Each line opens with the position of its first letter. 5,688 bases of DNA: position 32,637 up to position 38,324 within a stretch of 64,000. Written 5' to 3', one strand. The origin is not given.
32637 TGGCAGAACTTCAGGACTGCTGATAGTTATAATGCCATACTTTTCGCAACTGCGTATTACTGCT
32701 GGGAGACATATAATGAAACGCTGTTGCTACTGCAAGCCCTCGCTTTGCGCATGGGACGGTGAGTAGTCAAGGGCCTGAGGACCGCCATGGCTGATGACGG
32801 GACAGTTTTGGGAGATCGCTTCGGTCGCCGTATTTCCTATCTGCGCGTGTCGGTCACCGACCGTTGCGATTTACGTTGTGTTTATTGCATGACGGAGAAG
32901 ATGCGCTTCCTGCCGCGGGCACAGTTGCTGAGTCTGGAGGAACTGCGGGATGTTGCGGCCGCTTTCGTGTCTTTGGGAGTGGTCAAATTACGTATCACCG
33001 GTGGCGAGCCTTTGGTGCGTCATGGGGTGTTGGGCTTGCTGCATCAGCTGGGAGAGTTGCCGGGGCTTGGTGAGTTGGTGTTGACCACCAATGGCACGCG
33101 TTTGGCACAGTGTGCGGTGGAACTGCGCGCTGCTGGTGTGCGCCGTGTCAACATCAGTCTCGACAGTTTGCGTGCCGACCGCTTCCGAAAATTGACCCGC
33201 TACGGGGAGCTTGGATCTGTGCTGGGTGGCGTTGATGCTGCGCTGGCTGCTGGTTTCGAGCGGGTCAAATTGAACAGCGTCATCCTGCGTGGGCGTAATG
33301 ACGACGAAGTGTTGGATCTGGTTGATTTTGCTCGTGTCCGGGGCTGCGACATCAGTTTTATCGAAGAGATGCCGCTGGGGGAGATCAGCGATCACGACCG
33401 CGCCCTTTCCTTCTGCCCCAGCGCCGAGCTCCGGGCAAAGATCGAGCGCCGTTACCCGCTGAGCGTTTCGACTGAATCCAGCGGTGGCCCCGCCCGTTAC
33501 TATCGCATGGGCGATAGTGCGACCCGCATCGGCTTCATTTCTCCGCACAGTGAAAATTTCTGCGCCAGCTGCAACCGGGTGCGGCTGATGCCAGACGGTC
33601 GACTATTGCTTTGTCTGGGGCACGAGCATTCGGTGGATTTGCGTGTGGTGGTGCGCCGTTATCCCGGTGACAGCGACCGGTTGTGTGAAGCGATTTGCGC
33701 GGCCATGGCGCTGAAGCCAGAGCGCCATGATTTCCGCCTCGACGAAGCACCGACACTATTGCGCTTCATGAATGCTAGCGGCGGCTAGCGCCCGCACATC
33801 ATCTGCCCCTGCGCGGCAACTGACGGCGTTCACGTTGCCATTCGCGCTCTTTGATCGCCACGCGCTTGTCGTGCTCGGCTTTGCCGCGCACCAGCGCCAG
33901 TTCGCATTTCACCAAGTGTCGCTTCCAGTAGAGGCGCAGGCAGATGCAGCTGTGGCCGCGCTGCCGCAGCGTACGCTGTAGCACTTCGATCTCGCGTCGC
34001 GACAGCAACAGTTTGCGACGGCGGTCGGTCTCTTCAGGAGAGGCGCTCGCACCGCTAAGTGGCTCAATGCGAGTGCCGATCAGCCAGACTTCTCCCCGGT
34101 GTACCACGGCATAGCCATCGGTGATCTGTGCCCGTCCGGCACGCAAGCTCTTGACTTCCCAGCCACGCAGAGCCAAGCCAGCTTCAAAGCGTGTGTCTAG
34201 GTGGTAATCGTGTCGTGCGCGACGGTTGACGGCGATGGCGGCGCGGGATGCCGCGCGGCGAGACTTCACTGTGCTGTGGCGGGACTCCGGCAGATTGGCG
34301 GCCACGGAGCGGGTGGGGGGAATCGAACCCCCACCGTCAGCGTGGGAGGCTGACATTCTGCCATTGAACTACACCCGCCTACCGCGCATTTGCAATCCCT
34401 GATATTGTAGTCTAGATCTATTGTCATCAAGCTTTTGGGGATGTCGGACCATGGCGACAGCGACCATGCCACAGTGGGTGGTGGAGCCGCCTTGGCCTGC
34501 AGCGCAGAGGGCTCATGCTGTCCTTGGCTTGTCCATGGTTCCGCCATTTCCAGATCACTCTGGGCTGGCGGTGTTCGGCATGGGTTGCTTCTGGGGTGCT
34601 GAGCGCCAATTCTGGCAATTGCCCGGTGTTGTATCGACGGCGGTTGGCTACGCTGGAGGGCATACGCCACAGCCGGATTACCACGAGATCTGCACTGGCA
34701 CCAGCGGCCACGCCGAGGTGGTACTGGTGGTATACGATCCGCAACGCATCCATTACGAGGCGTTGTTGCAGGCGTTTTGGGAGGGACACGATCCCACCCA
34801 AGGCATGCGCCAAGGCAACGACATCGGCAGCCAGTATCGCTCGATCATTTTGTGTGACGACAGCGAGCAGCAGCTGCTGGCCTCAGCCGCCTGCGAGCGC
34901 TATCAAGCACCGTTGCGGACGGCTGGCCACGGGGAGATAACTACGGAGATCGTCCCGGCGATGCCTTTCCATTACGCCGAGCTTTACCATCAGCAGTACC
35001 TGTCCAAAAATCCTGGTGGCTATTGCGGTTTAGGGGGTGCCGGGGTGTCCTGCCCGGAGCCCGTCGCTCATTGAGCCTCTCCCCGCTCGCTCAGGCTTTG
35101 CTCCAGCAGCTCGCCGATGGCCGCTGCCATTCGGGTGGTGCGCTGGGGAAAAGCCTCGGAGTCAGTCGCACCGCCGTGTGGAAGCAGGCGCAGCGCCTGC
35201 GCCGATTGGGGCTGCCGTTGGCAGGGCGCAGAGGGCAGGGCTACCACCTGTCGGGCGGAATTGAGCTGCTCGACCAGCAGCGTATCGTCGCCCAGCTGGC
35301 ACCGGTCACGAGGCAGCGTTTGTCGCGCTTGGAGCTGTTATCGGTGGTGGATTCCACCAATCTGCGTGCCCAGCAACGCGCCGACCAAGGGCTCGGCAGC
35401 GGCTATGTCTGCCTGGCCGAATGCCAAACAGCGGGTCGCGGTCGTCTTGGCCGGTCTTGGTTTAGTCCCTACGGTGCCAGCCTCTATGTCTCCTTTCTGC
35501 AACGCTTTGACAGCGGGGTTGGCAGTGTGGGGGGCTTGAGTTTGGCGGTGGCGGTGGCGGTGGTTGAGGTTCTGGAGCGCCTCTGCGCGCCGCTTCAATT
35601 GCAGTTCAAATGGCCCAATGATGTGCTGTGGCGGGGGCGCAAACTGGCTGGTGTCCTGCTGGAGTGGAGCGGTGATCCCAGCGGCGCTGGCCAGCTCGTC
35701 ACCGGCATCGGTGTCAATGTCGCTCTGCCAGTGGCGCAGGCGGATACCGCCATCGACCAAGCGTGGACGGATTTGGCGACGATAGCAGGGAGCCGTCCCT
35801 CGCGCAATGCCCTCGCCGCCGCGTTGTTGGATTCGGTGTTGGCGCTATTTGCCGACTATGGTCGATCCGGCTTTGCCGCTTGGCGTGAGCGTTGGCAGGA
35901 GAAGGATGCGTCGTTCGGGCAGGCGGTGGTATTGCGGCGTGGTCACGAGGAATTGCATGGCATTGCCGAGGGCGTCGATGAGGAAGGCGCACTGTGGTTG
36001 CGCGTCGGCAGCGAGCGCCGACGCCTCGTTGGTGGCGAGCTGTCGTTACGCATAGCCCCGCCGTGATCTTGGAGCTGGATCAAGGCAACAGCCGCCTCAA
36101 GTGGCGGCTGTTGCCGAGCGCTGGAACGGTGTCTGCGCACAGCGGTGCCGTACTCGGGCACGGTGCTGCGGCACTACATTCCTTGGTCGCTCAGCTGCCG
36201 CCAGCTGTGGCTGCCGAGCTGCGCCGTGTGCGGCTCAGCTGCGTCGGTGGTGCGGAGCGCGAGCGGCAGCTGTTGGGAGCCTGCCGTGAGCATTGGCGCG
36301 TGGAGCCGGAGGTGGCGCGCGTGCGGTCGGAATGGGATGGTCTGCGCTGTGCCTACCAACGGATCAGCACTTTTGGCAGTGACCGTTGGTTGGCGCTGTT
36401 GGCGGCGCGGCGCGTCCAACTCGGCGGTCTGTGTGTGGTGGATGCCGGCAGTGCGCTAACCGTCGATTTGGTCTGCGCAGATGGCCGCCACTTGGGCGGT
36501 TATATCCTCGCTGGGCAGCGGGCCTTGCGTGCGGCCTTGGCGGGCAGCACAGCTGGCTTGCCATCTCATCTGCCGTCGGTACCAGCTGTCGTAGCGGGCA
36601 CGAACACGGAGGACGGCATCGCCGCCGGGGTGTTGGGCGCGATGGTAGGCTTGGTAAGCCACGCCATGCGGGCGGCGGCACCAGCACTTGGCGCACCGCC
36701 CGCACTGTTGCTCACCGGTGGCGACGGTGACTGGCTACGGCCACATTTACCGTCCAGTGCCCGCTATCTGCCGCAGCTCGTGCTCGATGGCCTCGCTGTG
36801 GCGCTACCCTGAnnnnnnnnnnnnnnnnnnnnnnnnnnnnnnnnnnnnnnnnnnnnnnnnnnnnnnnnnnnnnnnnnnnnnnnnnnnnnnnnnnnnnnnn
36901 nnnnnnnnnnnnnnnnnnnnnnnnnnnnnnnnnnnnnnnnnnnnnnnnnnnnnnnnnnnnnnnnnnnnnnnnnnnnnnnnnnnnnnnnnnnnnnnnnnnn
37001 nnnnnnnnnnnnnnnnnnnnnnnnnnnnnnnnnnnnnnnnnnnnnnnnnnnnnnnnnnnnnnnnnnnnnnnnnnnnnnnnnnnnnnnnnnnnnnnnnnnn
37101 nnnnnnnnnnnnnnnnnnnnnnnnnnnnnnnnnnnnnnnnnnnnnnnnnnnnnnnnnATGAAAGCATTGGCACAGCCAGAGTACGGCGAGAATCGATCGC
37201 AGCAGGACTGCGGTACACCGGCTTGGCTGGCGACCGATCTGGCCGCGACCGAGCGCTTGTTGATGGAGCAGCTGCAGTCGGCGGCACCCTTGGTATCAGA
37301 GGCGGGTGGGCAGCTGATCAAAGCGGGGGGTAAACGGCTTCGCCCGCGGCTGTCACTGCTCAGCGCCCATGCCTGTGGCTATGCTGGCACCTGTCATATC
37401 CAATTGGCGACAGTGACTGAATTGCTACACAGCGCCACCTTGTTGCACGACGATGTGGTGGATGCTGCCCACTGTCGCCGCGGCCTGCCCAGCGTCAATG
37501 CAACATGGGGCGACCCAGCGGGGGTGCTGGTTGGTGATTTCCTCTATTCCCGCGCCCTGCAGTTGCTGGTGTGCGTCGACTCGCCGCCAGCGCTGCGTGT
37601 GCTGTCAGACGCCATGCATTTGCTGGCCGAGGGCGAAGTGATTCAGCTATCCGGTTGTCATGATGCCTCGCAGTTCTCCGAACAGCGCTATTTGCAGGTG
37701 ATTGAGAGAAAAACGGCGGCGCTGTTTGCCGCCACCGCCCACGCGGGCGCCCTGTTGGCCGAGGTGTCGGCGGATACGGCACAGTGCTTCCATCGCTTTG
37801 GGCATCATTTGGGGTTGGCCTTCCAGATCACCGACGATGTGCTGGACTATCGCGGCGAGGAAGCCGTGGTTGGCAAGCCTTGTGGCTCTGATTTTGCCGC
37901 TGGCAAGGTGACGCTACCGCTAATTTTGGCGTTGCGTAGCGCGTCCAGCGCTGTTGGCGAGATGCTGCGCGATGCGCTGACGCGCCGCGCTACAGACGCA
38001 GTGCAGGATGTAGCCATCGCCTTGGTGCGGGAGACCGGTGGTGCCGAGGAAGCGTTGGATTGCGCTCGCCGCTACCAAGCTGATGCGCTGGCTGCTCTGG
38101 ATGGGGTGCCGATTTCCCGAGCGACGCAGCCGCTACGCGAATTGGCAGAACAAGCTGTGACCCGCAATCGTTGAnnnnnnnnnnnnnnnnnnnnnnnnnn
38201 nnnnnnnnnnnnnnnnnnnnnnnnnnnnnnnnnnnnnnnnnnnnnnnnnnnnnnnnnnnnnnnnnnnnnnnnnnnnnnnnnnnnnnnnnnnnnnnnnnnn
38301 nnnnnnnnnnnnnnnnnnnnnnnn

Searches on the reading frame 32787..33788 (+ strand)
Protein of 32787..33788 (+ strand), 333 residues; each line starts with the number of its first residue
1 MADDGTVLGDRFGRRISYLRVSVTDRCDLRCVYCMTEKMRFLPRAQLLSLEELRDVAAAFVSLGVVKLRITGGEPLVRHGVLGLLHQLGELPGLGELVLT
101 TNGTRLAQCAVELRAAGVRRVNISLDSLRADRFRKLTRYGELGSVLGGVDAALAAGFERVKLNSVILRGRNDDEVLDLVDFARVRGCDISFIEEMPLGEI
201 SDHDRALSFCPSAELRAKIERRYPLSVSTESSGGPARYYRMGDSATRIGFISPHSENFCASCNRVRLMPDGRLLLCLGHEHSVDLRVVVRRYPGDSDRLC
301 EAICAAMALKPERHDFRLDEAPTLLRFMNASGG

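Call 36: search_protein_families(library=ncbifam, proteins=[window:32787-33788:+], max_evalue=10)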
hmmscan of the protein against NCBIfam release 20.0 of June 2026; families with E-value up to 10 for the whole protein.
window:32787-33788:+ (333 aa): 68 families (the best 25 are shown)
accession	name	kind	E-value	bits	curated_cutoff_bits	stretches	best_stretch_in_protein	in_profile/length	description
TIGR02666.1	moaA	equivalog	4.4e-104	348.1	284.05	1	8-333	1-336/336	GTP 3',8-cyclase MoaA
TIGR02668.1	moaA_archaeal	equivalog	1.2e-63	214.9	325.25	1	9-309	2-297/303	GTP 3',8-cyclase MoaA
NF001199.0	PRK00164.2-1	equivalog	8.3e-59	199.2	231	1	7-293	2-285/308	GTP 3',8-cyclase MoaA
TIGR04545.1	rSAM_ahbD_hemeb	equivalog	1e-16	61.3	500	1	22-187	5-167/339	heme b synthase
NF045702.1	rSAM_GDGT_ether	equivalog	1.5e-14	53.5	450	1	20-183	89-254/486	tetraether lipid synthase Tes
NF045646.2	rSAM_Se_TrsS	equivalog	1.1e-13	50.5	490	1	21-185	90-254/441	radical SAM (seleno)protein TrsS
TIGR04347.1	pseudo_SAM_Halo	equivalog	1.7e-13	50.7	525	1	22-188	43-205/390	TIGR04347 family pseudo-SAM/SPASM protein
NF050035.1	rSAM_WgK_link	exception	5.6e-13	48.6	650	1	19-142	11-133/367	radical SAM/SPASM peptide maturase WgkB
TIGR04311.1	rSAM_Geo_metal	subfamily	1e-11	44.5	400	1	19-192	5-184/423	radical SAM/SPASM family putative metalloenzyme maturase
TIGR04055.1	rSAM_NirJ2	equivalog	1.4e-11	44.5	500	1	23-186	6-165/326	putative heme d1 biosynthesis radical SAM protein NirJ2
TIGR03962.1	mycofact_rSAM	equivalog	1.7e-11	43.9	265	1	22-196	17-187/339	mycofactocin radical SAM maturase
TIGR02109.1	PQQ_syn_pqqE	equivalog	1.8e-11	43.6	381.35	1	20-139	10-127/358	pyrroloquinoline quinone biosynthesis protein PqqE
NF038283.1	viperin_w_prok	equivalog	2e-11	43.6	180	1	23-173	8-169/281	viperin family antiviral radical SAM protein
TIGR04546.1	rSAM_ahbC_deAc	equivalog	2.1e-11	43.3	650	1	22-181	44-199/390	12,18-didecarboxysiroheme deacetylase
TIGR04054.1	rSAM_NirJ1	equivalog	1.2e-10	40.5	650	1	22-175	41-190/387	putative heme d1 biosynthesis radical SAM protein NirJ1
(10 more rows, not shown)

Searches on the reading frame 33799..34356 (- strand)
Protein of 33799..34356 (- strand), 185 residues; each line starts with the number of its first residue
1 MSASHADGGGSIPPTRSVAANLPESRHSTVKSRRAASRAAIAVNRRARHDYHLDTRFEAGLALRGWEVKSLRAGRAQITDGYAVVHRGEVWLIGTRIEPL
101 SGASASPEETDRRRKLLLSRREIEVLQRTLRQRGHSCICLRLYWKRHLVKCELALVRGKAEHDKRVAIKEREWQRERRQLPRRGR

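Call 36: search_protein_families(library=ncbifam, proteins=[window:33799-34356:-], max_evalue=10)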
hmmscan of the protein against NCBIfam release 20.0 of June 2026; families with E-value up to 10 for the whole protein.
window:33799-34356:- (185 aa): 2 families
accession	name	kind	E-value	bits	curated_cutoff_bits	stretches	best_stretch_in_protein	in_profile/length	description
NF003843.0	PRK05422.1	equivalog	5.6e-54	182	130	1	32-180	4-152/156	SsrA-binding protein SmpB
TIGR00086.1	smpB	equivalog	2.3e-45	154.2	119.1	1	41-179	2-141/144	SsrA-binding protein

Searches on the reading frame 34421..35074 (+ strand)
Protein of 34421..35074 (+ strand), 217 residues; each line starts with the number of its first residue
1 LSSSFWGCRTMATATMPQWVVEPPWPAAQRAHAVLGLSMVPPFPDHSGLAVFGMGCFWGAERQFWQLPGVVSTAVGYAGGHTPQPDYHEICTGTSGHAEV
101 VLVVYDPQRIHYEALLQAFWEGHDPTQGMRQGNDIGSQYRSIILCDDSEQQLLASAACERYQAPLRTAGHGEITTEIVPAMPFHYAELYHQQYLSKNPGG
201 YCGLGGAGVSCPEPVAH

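Call 36: search_protein_families(library=ncbifam, proteins=[window:34421-35074:+], max_evalue=10)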
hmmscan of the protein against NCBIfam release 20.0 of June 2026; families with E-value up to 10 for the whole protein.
window:34421-35074:+ (217 aa): 6 families
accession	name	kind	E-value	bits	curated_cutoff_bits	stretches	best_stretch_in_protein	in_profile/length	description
TIGR00401.1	msrA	equivalog_domain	2.9e-59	199.8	108.1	1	50-202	3-153/153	peptide-methionine (S)-S-oxide reductase MsrA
NF004042.0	PRK05550.1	equivalog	1.2e-52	178.9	330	1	48-202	135-285/293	bifunctional methionine sulfoxide reductase B/A protein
NF010625.0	PRK14018.1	equivalog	4.1e-35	121.3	522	1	54-203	205-349/521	bifunctional peptide-methionine (S)-S-oxide reductase MsrA/peptide-methionine (R)-S-oxide reductase MsrB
NF004038.0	PRK05528.1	equivalog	1e-18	67.9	200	1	53-204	7-147/157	peptide-methionine (S)-S-oxide reductase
NF041383.1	Trx_VPGUxxT_two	exception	8.8e-09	35.4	275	1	48-118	146-199/287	VPGUxxT family thioredoxin-like (seleno)protein, type 2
NF041651.1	nodul_NodU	equivalog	0.034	12.9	1000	1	25-71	317-363/556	nodulation protein NodU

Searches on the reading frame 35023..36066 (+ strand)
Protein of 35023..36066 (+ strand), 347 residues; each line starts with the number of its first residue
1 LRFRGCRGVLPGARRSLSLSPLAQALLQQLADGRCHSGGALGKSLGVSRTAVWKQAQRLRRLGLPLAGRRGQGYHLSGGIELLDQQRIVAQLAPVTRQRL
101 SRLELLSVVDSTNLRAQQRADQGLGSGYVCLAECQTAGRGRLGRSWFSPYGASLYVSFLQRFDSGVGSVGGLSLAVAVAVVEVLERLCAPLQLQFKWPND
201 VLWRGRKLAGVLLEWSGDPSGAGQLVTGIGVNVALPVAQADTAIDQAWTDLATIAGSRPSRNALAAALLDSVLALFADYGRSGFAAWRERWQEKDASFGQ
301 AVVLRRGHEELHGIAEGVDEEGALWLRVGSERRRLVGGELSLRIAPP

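Call 36: search_protein_families(library=ncbifam, proteins=[window:35023-36066:+], max_evalue=10)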
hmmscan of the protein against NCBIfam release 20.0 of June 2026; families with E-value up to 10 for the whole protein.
window:35023-36066:+ (347 aa): 13 families
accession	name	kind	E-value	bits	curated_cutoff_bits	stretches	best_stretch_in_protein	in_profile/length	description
NF008848.0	PRK11886.1-3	equivalog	7.6e-96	320.9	362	1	24-344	4-317/319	bifunctional biotin--[acetyl-CoA-carboxylase] ligase/biotin operon repressor BirA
NF008847.0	PRK11886.1-2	equivalog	6.3e-88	295.2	293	1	24-343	8-317/320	bifunctional biotin--[acetyl-CoA-carboxylase] ligase/biotin operon repressor BirA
NF008849.0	PRK11886.1-4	equivalog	4.4e-74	249.4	474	1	25-344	9-318/320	bifunctional biotin--[acetyl-CoA-carboxylase] ligase/biotin operon repressor BirA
NF008850.0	PRK11886.1-5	equivalog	3e-70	236.9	489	1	25-344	10-318/320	bifunctional biotin--[acetyl-CoA-carboxylase] ligase/biotin operon repressor BirA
TIGR00121.1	birA_ligase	equivalog_domain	4.4e-51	173.7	83.1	1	104-343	3-235/235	biotin--[acetyl-CoA-carboxylase] ligase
NF005405.0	PRK06955.1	equivalog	1.3e-45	155.8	312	1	82-345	16-296/300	biotin--[acetyl-CoA-carboxylase] ligase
NF006206.0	PRK08330.1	equivalog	1.8e-28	99.5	311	1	107-344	17-242/243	biotin--protein ligase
NF009862.0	PRK13325.1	equivalog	3e-28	98.8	761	1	128-343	111-323/592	bifunctional biotin--[acetyl-CoA-carboxylase] ligase/type III pantothenate kinase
NF008846.0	PRK11886.1-1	equivalog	1.1e-27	97.2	353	1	37-342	19-308/312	bifunctional biotin--[acetyl-CoA-carboxylase] ligase/biotin operon repressor BirA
TIGR00122.1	birA_repr_reg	equivalog_domain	9.5e-16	57.5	70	1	26-92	5-69/69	biotin operon repressor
NF004607.0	PRK05935.1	equivalog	4.2e-13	49.5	219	1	129-257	32-156/190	biotin--protein ligase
NF006294.0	PRK08477.1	equivalog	1.7e-07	30.8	179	1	104-235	7-133/214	biotin--[acetyl-CoA-carboxylase] ligase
NF007741.0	PRK10421.1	equivalog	0.0064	15.9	311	1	40-93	36-88/262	transcriptional regulator LldR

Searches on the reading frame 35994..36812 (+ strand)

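Call 36: search_protein_families(library=ncbifam, proteins=[window:35994-36812:+], max_evalue=10)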
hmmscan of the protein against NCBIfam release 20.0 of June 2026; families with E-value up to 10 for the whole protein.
window:35994-36812:+ (272 aa): 31 families (the best 25 are shown)
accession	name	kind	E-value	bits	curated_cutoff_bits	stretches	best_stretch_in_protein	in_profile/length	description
NF009860.0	PRK13322.1-5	equivalog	4.6e-47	160.8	288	1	26-268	3-241/248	pantothenate kinase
NF009866.0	PRK13328.1-2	equivalog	9.1e-44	150.1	360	1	25-268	2-246/266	type III pantothenate kinase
NF009857.0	PRK13322.1-2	equivalog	4e-36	124.7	378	1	24-272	1-247/249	pantothenate kinase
NF009859.0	PRK13322.1-4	equivalog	1.6e-32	113.1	379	1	24-272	1-247/249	pantothenate kinase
NF009864.0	PRK13327.1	equivalog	3e-29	102.3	347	1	28-269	6-234/242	type III pantothenate kinase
TIGR00671.1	baf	subfamily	4.5e-24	85.5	58.2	1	76-270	50-241/243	type III pantothenate kinase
NF009858.0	PRK13322.1-3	equivalog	8.6e-22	77.8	379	1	25-268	2-234/243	pantothenate kinase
NF009856.0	PRK13322.1-1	equivalog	2.6e-21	76.6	459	1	26-252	4-218/244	pantothenate kinase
NF009855.0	PRK13321.1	equivalog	4.5e-20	72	233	1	73-270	54-250/256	type III pantothenate kinase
NF009848.0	PRK13318.1-6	equivalog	2.8e-18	66.2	248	1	97-268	77-248/256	type III pantothenate kinase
NF009844.0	PRK13318.1-2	equivalog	6.5e-18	64.8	331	1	95-268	75-248/259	type III pantothenate kinase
NF009868.0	PRK13328.1-4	equivalog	1.3e-17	64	388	1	25-269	5-257/268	type III pantothenate kinase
NF009871.0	PRK13331.1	equivalog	1.8e-17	63.4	251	1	26-259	10-228/253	pantothenate kinase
NF009862.0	PRK13325.1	equivalog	6.1e-17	61.5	761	1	25-246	340-551/592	bifunctional biotin--[acetyl-CoA-carboxylase] ligase/type III pantothenate kinase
NF009869.0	PRK13328.1-5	equivalog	3.6e-15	56.2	452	1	25-244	2-216/263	type III pantothenate kinase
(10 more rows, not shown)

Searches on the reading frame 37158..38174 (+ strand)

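Call 36: search_protein_families(library=ncbifam, proteins=[window:37158-38174:+], max_evalue=10)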
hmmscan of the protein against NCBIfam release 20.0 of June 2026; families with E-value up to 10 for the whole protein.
window:37158-38174:+ (338 aa): 16 families
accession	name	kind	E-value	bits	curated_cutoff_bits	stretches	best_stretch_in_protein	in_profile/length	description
NF008140.0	PRK10888.1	equivalog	2e-73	247.6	412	1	25-338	11-323/323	octaprenyl diphosphate synthase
TIGR02748.1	GerC3_HepT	equivalog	2.4e-68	230.6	456.55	1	23-334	8-315/319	heptaprenyl diphosphate synthase component II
TIGR02749.1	prenyl_cyano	equivalog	1.3e-60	205.1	383.2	1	25-336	11-320/322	solanesyl diphosphate synthase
NF041169.1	f2_encap_cargo4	exception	2e-60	204.8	450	1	47-337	39-333/334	family 2 encapsulin nanocompartment cargo protein polyprenyl transferase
NF040698.1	IdsA_Meth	equivalog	9.3e-60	202.5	468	1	35-337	18-327/328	short chain isoprenyl diphosphate synthase IdsA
NF045628.1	HxpDPsynlarge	equivalog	1.5e-57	195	500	1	28-336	5-309/311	hexaprenyl-diphosphate synthase large subunit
NF041003.1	GGPP_syn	equivalog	2.3e-56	191.2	500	1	34-337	16-325/326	geranylgeranyl diphosphate synthase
NF042417.1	NPPPS_Mycobact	equivalog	3.4e-52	177.5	600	1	28-336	26-333/335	nonaprenyl/(2E,6E)-farnesyl/geranylgeranyl diphosphat synthase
NF045549.1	GGPPsyn_IdsB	equivalog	9.3e-46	156.4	475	1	56-337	63-345/346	geranylgeranyl diphosphate synthase IdsB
NF045485.1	FPPsyn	subfamily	5.6e-41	140.6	275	1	42-275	21-264/288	farnesyl diphosphate synthase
NF040789.2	gerfarn_diphsyn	equivalog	1.3e-37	129.8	560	1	46-337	34-344/345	geranylfarnesyl diphosphate synthase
NF040627.1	GFPS_Meth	equivalog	3.1e-34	118.8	600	1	53-248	35-223/285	geranylfarnesyl diphosphate synthase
NF045685.1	GGPPSynCrtE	equivalog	1e-31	110.1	460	1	38-275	21-269/293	geranylgeranyl diphosphate synthase CrtE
NF042416.1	GFPPS_Mycobact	equivalog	1e-26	93.7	600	2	184-336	191-348/350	bifunctional (2E,6E)-farnesyl/geranyl diphosphate synthase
NF007877.0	PRK10581.1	equivalog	5.2e-23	81.7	321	1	56-279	42-276/299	(2E,6E)-farnesyl diphosphate synthase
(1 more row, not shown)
